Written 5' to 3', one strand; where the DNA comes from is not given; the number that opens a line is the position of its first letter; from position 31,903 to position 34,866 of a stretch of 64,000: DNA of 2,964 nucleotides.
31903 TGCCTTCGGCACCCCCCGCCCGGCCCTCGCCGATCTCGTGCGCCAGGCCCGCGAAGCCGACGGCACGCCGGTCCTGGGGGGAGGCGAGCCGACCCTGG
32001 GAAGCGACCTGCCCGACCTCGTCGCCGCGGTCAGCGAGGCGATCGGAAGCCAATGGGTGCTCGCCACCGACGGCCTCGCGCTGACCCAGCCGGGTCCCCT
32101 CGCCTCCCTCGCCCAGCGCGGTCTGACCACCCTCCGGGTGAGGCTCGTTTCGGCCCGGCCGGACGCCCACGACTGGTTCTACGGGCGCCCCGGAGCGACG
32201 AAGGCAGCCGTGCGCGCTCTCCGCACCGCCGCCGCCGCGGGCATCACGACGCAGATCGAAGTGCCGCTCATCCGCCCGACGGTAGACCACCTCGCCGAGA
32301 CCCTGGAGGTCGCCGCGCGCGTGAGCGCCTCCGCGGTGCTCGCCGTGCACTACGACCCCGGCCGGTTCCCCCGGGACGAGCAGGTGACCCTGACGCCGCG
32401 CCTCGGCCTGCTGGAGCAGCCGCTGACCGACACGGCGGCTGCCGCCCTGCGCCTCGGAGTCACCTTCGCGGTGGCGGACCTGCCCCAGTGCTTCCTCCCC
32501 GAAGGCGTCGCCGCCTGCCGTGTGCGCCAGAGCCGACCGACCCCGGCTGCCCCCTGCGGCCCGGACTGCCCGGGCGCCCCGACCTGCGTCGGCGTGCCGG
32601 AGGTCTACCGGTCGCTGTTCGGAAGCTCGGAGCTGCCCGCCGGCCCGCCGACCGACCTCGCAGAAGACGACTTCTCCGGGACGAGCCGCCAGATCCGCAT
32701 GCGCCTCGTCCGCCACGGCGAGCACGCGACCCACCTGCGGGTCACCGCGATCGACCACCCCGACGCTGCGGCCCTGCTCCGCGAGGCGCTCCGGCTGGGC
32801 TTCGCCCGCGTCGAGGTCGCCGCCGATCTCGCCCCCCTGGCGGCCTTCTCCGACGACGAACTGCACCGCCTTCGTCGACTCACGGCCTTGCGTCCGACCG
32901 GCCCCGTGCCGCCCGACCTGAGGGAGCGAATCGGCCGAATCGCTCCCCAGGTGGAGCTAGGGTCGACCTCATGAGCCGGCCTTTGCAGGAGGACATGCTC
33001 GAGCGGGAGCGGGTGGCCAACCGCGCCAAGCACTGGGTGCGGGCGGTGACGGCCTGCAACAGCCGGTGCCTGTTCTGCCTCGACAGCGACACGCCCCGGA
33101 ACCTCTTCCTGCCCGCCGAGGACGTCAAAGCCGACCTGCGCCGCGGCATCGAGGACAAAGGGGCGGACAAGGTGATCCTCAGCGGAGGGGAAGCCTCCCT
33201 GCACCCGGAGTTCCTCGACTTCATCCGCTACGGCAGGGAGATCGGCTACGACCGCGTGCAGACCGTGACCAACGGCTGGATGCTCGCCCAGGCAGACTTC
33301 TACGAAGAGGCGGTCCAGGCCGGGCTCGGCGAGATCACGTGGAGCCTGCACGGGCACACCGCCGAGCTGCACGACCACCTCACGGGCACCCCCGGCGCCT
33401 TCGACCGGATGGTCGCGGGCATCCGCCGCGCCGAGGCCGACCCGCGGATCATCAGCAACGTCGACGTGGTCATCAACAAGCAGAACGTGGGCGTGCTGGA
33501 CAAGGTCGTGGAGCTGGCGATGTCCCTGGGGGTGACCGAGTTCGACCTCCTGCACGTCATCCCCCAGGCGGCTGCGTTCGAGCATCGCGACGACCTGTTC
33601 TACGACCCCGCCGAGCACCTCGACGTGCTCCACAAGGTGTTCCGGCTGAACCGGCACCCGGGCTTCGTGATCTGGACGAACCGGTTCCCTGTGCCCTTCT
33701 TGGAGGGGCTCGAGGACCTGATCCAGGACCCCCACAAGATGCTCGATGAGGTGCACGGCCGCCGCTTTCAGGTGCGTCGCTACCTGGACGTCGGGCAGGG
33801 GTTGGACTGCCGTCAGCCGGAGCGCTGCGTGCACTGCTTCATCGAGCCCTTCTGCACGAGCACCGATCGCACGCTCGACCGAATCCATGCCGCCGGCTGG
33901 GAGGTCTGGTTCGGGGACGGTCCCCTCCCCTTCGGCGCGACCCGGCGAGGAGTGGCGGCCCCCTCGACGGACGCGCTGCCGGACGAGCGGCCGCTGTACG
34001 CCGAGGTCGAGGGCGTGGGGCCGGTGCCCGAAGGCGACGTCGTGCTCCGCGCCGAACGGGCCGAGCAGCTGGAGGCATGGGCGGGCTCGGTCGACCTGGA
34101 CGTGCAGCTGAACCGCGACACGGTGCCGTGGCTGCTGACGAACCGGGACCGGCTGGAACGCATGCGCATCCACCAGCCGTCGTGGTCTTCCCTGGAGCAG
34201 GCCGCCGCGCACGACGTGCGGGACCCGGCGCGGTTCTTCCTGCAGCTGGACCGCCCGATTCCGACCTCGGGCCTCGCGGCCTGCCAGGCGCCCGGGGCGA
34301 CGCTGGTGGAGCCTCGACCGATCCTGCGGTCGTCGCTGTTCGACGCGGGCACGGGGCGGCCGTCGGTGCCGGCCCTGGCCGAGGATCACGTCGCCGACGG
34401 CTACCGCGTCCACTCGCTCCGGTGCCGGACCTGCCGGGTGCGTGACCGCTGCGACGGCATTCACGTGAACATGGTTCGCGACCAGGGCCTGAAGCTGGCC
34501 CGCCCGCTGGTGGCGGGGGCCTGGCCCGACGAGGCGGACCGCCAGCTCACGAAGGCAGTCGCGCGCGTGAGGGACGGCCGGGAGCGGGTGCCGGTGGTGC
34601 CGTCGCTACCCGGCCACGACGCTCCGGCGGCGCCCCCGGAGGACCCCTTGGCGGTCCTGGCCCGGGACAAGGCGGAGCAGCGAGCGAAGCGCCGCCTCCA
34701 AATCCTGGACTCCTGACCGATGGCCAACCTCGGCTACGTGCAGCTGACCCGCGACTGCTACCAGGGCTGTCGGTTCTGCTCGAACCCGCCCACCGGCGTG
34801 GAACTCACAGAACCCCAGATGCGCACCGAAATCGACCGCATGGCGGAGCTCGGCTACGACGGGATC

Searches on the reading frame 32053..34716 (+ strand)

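Call 83: search_protein_families(library=pfam, proteins=[window:32053-34716:+], max_evalue=0.001)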
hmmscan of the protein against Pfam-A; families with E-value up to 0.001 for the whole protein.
window:32053-34716:+ (887 aa): 1 family
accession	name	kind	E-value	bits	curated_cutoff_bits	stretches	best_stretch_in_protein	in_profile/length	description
PF04055.27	Radical_SAM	-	1.2e-14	55.2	29.5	1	333-462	5-138/166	Radical SAM superfamily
